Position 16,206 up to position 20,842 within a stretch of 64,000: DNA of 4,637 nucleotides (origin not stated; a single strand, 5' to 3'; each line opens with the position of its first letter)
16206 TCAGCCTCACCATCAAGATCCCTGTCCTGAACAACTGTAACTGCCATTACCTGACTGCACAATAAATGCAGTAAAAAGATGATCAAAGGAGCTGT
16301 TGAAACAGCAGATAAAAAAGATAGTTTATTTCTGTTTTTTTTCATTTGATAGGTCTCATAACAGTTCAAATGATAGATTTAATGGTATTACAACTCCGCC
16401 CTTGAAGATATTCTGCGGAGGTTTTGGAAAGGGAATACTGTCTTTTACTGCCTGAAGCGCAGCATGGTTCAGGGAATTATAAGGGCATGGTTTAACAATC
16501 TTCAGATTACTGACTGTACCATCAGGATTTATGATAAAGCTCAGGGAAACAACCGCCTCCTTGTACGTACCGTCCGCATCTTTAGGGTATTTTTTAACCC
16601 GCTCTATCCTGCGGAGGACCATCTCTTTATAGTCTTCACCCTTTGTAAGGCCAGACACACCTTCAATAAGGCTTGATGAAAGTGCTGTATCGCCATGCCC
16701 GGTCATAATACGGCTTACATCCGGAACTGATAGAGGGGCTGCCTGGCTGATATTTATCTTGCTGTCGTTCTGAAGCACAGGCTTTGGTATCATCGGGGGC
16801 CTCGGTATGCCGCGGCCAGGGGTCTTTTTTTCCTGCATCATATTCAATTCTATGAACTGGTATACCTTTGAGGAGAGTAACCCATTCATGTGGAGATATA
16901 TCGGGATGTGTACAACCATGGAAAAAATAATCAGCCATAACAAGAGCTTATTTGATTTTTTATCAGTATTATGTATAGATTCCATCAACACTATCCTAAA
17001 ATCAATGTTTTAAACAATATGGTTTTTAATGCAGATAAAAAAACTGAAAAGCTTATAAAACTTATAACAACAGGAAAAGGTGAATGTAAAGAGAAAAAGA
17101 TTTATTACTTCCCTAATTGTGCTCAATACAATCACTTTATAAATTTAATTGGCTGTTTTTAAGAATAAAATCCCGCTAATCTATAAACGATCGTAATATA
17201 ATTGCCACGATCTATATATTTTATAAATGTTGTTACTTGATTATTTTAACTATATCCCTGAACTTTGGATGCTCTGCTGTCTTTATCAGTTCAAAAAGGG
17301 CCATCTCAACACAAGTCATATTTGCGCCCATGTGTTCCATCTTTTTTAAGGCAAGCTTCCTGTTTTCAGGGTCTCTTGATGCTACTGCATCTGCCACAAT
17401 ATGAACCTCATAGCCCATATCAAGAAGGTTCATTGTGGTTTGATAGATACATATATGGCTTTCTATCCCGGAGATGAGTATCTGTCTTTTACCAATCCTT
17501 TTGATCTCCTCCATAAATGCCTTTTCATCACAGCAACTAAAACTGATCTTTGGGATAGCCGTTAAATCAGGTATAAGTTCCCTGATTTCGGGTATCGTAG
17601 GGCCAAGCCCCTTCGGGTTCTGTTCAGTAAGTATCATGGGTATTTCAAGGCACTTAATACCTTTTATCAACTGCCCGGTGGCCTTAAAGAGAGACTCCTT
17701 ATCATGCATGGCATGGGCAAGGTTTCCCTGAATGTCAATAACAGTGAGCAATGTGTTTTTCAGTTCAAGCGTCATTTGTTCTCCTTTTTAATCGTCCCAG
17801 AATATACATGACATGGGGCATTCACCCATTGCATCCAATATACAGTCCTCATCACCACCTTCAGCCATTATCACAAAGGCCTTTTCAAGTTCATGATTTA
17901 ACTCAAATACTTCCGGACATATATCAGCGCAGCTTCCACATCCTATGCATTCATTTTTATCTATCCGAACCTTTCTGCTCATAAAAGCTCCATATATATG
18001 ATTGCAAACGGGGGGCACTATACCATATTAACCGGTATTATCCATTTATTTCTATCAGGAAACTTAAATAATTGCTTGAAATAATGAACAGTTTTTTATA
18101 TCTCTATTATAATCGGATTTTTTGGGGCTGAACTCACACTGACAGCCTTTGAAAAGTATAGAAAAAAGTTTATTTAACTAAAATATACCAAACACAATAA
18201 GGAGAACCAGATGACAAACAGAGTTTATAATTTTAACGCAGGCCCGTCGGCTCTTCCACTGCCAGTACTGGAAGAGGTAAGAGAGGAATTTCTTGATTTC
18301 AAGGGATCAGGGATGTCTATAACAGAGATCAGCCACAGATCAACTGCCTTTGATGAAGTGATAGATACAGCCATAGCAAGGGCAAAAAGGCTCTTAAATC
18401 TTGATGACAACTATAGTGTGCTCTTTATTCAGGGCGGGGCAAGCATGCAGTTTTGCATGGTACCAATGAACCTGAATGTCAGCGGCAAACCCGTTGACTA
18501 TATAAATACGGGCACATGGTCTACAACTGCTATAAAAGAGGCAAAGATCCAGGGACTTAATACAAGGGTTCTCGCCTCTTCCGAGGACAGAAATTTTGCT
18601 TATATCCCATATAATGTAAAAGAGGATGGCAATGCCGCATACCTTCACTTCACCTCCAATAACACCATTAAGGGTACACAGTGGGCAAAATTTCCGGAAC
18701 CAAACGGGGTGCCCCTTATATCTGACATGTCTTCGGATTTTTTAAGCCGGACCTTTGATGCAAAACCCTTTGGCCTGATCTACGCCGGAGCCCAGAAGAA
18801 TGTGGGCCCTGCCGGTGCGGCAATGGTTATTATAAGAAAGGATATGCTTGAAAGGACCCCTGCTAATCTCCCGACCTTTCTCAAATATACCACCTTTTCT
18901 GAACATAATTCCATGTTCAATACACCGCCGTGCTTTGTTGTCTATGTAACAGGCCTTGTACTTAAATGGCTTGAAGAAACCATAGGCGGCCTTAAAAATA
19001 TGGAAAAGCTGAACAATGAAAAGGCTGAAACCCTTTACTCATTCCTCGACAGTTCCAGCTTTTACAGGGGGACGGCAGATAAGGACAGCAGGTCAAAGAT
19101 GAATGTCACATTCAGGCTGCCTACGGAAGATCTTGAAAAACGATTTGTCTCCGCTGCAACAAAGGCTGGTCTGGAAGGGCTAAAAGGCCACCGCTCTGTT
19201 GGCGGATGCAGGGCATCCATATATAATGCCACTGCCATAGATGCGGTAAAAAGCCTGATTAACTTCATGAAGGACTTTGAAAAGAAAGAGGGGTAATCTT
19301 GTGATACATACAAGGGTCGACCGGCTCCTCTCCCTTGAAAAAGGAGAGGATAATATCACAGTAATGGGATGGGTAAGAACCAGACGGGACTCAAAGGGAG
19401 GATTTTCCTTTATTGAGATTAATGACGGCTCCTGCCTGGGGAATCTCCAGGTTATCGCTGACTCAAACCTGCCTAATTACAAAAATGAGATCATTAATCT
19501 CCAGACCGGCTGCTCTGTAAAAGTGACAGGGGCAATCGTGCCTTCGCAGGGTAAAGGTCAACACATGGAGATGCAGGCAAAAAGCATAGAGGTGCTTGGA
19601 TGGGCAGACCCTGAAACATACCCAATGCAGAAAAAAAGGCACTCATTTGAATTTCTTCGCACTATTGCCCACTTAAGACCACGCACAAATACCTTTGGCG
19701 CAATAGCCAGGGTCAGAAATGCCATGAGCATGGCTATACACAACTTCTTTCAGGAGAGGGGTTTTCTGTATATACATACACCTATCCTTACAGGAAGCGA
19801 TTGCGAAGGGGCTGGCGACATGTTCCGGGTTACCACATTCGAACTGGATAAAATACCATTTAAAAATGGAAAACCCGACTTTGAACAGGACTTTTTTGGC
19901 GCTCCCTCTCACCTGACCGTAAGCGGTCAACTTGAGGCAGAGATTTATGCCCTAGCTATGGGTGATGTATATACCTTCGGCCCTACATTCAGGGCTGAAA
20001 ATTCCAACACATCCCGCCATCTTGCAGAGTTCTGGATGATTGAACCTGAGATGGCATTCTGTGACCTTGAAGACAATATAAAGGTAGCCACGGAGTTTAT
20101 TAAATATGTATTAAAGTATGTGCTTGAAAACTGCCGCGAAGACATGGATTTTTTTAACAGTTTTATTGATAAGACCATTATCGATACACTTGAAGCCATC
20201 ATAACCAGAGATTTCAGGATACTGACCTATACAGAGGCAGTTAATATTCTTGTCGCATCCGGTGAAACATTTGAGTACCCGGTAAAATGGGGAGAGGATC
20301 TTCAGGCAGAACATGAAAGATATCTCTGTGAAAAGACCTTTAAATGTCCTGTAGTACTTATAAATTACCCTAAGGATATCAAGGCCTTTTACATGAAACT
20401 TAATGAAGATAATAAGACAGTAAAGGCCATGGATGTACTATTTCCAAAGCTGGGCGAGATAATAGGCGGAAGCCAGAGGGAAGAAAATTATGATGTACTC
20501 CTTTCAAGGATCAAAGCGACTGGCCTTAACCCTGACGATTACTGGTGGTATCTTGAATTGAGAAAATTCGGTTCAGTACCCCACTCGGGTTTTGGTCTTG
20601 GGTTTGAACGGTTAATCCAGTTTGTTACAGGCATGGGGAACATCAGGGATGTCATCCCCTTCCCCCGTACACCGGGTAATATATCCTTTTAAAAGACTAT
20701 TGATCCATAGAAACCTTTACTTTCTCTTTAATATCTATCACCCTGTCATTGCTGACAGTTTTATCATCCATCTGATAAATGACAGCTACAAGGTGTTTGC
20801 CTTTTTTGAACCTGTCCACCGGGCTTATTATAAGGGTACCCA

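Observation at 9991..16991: Non-canonical Ton-like motor operon: tonB - DxDxDG-repeat protein - exbB - exbD - 1148-aa HEAT-repeat protein, without any TonB-dependent receptor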

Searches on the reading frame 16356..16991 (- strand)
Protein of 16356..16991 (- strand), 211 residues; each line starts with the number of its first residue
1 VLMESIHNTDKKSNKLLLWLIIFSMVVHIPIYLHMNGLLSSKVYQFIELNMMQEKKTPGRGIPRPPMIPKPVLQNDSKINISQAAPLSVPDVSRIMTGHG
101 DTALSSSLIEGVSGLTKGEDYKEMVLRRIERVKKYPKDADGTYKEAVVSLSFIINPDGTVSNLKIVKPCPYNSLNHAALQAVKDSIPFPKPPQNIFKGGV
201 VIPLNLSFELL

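Call 4: search_protein_families(library=pfam, proteins=[window:16356-16991:-], max_evalue=0.01)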
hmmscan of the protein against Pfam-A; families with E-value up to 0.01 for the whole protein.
window:16356-16991:- (211 aa): 2 families
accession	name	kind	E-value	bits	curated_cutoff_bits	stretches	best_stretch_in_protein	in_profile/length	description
PF03544.19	TonB_C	-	9.4e-12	45.7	24.6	1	133-202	3-71/79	Gram-negative bacterial TonB protein C-terminal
PF13103.11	TonB_2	-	4.1e-08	33.7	22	1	120-194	3-73/85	TonB C terminal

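Call 5: search_protein_families(library=ncbifam, proteins=[window:16356-16991:-], max_evalue=0.01)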
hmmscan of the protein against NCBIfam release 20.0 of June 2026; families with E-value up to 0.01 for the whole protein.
window:16356-16991:- (211 aa): 4 families
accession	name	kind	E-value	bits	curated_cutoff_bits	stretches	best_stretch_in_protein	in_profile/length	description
TIGR01352.1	tonB_Cterm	subfamily_domain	6.3e-14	52.1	27.1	1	133-204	1-71/76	TonB family protein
TIGR02794.1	tolA_full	equivalog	1.4e-05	24.5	59.45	1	119-194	278-347/362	cell envelope integrity protein TolA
NF047760.1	LIC10042_TonB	equivalog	0.00014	22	100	1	122-183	74-135/156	LIC_10042 family TonB-like protein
NF033768.1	myxo_SS_tail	domain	0.0055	16.8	40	0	145-206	32-91/92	AgmX/PglI C-terminal domain-containing protein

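Call 51: search_solved_structures(query=window:16356-16985:-, max_evalue=0.01, show_alignments=1)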
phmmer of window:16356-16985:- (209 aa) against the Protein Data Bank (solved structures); distinct sequences matched with E-value up to 0.01: 3.
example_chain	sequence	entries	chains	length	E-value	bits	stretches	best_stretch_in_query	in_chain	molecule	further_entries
5lw8_A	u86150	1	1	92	7.1e-10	42.3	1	126-194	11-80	Protein TonB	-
6sly_A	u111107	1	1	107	8.5e-10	42.1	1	124-194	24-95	Protein TonB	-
2m2k_A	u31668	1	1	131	1.2e-06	31.8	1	116-206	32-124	HasB protein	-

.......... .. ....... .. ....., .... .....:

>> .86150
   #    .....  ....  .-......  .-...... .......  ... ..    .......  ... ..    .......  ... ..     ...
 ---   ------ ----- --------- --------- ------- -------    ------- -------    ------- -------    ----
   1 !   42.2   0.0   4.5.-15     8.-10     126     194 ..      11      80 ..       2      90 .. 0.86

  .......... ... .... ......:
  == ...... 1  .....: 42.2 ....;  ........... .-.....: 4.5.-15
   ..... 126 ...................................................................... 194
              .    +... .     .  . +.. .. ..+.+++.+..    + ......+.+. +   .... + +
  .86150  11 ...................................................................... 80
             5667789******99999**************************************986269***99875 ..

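Call 59: search_protein_families(library=padloc, proteins=[window:16356-16991:-], max_evalue=0.001)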
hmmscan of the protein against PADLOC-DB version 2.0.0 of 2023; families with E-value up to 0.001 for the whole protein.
window:16356-16991:- (211 aa): 0 families

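Call 66: find_homologous_proteins(query=window:16356-16985:-, max_evalue=1e-10)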
Query window:16356-16985:- (209 aa): 26 proteins with E <= 1e-10 among 187 candidates.
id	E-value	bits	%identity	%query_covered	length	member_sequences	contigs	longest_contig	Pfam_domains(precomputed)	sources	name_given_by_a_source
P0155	7.2e-133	459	100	100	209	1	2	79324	PF03544.20,PF13103.12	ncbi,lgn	-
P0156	5.9e-120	416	89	100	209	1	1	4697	PF03544.20,PF13103.12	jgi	jgi:periplasmic protein TonB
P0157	8.3e-112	390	82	100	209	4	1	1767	PF03544.20,PF13103.12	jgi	jgi:TonB family protein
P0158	9.9e-85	301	64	100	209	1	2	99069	PF03544.20,PF13103.12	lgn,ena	-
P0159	9.4e-83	295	64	100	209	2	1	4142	PF03544.20,PF13103.12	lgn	-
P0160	8.2e-79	282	61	100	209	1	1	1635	PF03544.20,PF13103.12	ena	-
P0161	2.7e-76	274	60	99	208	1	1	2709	PF03544.20,PF13103.12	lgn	-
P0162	1.1e-74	269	58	99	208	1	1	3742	PF03544.20,PF13103.12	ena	-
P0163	3.9e-74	267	59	99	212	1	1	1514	PF03544.20,PF13103.12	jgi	jgi:protein TonB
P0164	4.7e-74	267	57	99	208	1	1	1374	PF03544.20,PF13103.12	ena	-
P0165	5.6e-71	257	58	98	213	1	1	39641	PF03544.20,PF13103.12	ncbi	-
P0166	1.3e-67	246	54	100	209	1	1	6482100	PF03544.20,PF13103.12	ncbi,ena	-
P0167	5.7e-67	243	55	99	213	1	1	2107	PF03544.20,PF13103.12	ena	-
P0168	1.8e-61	226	59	87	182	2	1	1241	PF03544.20,PF13103.12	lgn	-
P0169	4.0e-61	224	51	100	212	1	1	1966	PF03544.20,PF13103.12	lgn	-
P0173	1.2e-53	200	49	100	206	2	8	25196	PF03544.20,PF13103.12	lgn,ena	-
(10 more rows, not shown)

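Call 67: find_encoding_contigs(protein=P0155, flank=10000, max_places=2)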
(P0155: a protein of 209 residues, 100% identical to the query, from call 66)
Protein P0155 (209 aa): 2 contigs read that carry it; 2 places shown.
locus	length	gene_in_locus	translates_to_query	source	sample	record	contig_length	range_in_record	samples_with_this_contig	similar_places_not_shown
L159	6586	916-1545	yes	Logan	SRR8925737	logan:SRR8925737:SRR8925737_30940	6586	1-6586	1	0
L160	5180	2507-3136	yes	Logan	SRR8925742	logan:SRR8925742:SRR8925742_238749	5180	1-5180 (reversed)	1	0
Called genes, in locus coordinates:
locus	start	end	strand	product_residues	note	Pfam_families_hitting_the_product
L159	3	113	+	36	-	?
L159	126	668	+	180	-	PF00857:Isochorismatase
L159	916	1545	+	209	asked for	PF13103:TonB_2, PF03544:TonB_C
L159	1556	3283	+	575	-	-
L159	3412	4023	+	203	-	PF01618:MotA_ExbB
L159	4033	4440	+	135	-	PF02472:ExbD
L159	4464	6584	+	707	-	?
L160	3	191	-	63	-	?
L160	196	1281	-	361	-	PF00266:Aminotran_5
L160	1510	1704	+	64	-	PF12838:Fer4_7 (faint), PF12797:Fer4_2 (weak), PF12837:Fer4_6 (weak), PF13237:Fer4_10 (faint), PF00037:Fer4 (weak), PF13459:Fer4_15, PF13370:Fer4_13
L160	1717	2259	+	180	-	PF00857:Isochorismatase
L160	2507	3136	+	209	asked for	PF13103:TonB_2, PF03544:TonB_C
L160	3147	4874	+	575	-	-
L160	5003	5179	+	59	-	?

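Call 68: find_encoding_contigs(protein=P0158, flank=10000, max_places=2)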
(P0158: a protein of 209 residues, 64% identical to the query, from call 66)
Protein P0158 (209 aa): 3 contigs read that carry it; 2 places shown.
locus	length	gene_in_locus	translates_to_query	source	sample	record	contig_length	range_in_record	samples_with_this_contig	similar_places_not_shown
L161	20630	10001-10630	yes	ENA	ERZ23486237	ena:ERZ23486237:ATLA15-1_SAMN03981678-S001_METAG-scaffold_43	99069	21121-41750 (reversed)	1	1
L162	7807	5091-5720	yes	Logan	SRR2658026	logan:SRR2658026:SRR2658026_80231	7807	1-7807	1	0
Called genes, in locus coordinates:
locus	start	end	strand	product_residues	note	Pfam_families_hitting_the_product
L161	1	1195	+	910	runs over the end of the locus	PF07715:Plug, PF00593:TonB_dep_Rec_b-barrel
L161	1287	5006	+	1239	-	PF13620:CarboxypepD_reg (faint), PF13715:CarbopepD_reg_2 (faint)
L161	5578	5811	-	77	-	-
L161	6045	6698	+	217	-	PF13505:OMP_b-brl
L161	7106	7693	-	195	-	PF08238:Sel1 (weak)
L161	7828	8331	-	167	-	PF20101:DUF6491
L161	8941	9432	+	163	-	-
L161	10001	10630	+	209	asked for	PF13103:TonB_2, PF03544:TonB_C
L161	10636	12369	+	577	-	-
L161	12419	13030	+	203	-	PF01618:MotA_ExbB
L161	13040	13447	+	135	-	PF02472:ExbD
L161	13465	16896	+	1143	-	-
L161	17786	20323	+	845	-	PF07715:Plug, PF00593:TonB_dep_Rec_b-barrel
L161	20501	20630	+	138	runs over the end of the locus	-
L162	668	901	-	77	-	-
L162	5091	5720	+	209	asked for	PF13103:TonB_2, PF03544:TonB_C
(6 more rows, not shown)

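Call 69: find_encoding_contigs(protein=P0165, flank=10000, max_places=2)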
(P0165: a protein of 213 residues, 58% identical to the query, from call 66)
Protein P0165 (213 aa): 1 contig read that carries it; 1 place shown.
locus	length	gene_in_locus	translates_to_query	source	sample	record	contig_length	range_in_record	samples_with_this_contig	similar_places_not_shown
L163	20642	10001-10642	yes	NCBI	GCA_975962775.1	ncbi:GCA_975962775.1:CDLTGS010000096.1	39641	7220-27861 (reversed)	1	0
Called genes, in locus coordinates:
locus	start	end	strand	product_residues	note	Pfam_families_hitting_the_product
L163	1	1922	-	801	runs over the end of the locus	PF02901:PFL-like, PF01228:Gly_radical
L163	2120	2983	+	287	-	PF00106:adh_short, PF08659:KR, PF13561:adh_short_C2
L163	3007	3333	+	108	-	PF24696:UGSC (weak)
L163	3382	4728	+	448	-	-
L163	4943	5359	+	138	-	-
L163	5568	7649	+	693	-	PF00593:TonB_dep_Rec_b-barrel, PF14905:OMP_b-brl_3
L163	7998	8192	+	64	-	PF12838:Fer4_7 (faint), PF12797:Fer4_2 (weak), PF13237:Fer4_10 (weak), PF00037:Fer4 (weak), PF13459:Fer4_15, PF13370:Fer4_13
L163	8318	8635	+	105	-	PF02627:CMD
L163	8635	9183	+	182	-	PF00857:Isochorismatase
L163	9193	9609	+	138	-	PF04020:Phage_holin_4_2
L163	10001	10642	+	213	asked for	PF13103:TonB_2, PF03544:TonB_C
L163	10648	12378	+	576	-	-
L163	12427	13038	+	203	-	PF01618:MotA_ExbB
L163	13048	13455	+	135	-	PF02472:ExbD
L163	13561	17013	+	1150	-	-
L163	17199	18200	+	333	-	PF00389:2-Hacid_dh (weak), PF02826:2-Hacid_dh_C, PF03446:NAD_binding_2 (weak)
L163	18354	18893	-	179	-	-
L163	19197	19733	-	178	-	-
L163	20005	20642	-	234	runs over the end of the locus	PF07705:CARDB (faint), PF22073:Cep192_D4 (faint), PF22544:HYDIN_VesB_CFA65-like_Ig, PF07610:DUF1573, PF15780:ASH (faint), PF22067:Cep192_D3 (faint)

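Call 71: find_encoding_contigs(protein=P0173, flank=10000, max_places=2)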
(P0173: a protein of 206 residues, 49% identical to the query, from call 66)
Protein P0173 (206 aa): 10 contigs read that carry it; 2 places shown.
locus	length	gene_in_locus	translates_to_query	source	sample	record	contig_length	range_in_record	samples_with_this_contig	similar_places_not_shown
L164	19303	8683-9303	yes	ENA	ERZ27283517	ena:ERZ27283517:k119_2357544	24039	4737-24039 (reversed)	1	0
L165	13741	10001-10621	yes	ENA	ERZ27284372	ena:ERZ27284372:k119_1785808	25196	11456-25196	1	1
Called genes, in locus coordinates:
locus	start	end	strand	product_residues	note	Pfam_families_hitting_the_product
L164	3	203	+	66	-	?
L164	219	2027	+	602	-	PF12797:Fer4_2 (faint), PF12837:Fer4_6, PF12838:Fer4_7, PF13237:Fer4_10 (weak), PF00037:Fer4, PF13187:Fer4_9, PF14697:Fer4_21, PF02662:FlpD, +3 more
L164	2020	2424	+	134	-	-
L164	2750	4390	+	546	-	PF10633:NPCBM_assoc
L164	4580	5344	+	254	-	PF00005:ABC_tran, PF13304:AAA_21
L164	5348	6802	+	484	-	PF12679:ABC2_membrane_2, PF12698:ABC2_membrane_3, PF12040:DUF3526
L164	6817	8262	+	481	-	PF12679:ABC2_membrane_2, PF12698:ABC2_membrane_3, PF12040:DUF3526 (weak)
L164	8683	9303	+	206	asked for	PF13103:TonB_2, PF03544:TonB_C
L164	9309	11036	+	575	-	-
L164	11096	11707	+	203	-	PF01618:MotA_ExbB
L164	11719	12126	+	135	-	PF02472:ExbD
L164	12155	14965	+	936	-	-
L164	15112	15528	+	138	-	-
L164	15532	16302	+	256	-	PF03747:ADP_ribosyl_GH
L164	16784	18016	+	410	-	PF01757:Acyl_transf_3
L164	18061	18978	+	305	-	PF00005:ABC_tran, PF13304:AAA_21 (weak), PF13732:DrrA1-3_C (weak)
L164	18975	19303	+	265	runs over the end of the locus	PF01061:ABC2_membrane, PF12698:ABC2_membrane_3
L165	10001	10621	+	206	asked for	PF13103:TonB_2, PF03544:TonB_C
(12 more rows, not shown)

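Call 72: find_encoding_contigs(protein=P0156, flank=10000, max_places=1)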
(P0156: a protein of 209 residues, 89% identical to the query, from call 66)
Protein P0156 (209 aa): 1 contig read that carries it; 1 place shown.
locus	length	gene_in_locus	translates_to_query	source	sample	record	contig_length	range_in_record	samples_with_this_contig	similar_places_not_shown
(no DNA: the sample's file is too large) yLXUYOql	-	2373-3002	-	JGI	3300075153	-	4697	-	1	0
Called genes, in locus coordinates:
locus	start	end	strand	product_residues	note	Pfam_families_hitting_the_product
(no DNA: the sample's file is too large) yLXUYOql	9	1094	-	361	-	PF00266:Aminotran_5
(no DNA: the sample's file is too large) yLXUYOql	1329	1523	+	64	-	PF12838:Fer4_7 (faint), PF12797:Fer4_2 (weak), PF12837:Fer4_6 (weak), PF13237:Fer4_10 (weak), PF00037:Fer4 (weak), PF13459:Fer4_15, PF13370:Fer4_13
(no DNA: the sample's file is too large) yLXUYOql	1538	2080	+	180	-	PF00857:Isochorismatase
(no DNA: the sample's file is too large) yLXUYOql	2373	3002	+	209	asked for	PF13103:TonB_2, PF03544:TonB_C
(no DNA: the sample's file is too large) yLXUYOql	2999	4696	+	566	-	?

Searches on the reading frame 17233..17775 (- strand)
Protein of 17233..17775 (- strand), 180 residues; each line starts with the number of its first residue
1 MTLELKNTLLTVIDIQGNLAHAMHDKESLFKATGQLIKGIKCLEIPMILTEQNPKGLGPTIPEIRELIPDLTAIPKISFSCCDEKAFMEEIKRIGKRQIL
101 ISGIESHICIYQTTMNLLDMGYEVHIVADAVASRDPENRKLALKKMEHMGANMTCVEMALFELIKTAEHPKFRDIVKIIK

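Call 4: search_protein_families(library=pfam, proteins=[window:17233-17775:-], max_evalue=0.01)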
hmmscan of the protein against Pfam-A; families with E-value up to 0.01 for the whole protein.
window:17233-17775:- (180 aa): 1 family
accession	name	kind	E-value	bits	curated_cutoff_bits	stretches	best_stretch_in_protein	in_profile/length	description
PF00857.26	Isochorismatase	-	4.7e-28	98.9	27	1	8-157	1-174/175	Isochorismatase domain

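Call 5: search_protein_families(library=ncbifam, proteins=[window:17233-17775:-], max_evalue=0.01)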
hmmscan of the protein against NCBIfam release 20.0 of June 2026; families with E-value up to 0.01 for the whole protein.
window:17233-17775:- (180 aa): 4 families
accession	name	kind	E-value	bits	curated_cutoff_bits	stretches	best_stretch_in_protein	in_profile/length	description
NF041461.1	C_hydro_YcaC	equivalog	9.1e-19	67.7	310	1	3-154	5-160/201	isochorismate family cysteine hydrolase YcaC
NF050097.1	BiurAmidohydBiuH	equivalog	1.2e-06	28.2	370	1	92-152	147-207/221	biuret amidohydrolase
NF008517.0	PRK11440.1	equivalog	8.2e-06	25.9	195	1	91-146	116-171/188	hydrolase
NF008623.0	PRK11609.1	equivalog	3.3e-05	23.8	174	1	97-157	144-206/213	bifunctional nicotinamidase/pyrazinamidase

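Call 59: search_protein_families(library=padloc, proteins=[window:17233-17775:-], max_evalue=0.001)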
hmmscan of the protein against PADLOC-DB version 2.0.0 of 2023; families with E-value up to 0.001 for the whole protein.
window:17233-17775:- (180 aa): 0 families

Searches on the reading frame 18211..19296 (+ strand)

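Call 7: search_protein_families(library=pfam, proteins=[window:18211-19296:+], max_evalue=0.0001)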
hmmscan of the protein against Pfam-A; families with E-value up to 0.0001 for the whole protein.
window:18211-19296:+ (361 aa): 1 family
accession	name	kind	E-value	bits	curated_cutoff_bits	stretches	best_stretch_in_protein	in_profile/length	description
PF00266.25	Aminotran_5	-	8.7e-41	140.5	21.5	1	5-348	1-370/371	Aminotransferase class-V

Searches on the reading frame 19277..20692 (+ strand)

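Call 7: search_protein_families(library=pfam, proteins=[window:19277-20692:+], max_evalue=0.0001)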
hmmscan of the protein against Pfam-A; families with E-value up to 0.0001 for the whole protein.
window:19277-20692:+ (471 aa): 2 families
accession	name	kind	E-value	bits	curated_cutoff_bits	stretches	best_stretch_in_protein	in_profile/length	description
PF00152.25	tRNA-synt_2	-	3e-67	227.3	25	1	131-465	9-307/308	tRNA synthetases class II (D, K and N)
PF01336.31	tRNA_anti-codon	-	9.3e-15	54.8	27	1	27-107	1-75/75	OB-fold nucleic acid binding domain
